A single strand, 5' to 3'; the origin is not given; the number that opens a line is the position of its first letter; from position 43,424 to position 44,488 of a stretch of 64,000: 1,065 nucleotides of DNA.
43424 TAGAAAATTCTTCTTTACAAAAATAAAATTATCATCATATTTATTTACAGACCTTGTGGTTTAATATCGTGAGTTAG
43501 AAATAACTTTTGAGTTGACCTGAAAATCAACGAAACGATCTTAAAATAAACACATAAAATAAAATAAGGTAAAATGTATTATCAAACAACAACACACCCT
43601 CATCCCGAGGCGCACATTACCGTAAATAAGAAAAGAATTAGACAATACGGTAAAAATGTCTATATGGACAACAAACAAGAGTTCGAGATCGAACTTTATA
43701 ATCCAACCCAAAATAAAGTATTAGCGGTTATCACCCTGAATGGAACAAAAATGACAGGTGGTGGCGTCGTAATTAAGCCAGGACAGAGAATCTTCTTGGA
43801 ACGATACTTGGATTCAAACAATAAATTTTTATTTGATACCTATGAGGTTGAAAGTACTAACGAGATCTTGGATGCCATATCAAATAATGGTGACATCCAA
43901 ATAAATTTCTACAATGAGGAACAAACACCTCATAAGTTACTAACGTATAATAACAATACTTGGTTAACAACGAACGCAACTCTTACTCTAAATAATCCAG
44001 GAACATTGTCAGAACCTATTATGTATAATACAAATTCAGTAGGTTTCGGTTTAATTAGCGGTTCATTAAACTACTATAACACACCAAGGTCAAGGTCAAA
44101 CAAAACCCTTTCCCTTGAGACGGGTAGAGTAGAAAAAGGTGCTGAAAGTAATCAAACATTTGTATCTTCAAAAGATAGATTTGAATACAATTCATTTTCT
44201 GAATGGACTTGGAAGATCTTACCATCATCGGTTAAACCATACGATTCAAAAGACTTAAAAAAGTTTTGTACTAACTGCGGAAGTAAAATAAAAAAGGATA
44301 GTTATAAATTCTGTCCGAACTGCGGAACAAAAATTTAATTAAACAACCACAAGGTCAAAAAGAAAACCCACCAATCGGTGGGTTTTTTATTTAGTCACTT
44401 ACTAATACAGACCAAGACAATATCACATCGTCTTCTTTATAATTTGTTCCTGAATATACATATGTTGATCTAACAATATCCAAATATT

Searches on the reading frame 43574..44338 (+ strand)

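Call 59: search_protein_families(library=pfam, proteins=[window:43574-44338:+], max_evalue=0.001)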
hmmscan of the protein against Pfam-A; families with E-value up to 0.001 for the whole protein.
window:43574-44338:+ (254 aa): 4 families
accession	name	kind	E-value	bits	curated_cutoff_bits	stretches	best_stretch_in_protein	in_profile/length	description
PF13240.11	Zn_Ribbon_1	-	4.4e-07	29.9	25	1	231-253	1-22/23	zinc-ribbon domain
PF12773.13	DZR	-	0.00013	22.5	27.3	1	229-253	12-33/45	Double zinc ribbon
PF13248.11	Zn_ribbon_3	-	0.0003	20.6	27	0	232-254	5-26/26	zinc-ribbon domain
PF17032.10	Zn_ribbon_15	-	0.00044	21.4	28.9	1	225-251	51-73/73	zinc-ribbon family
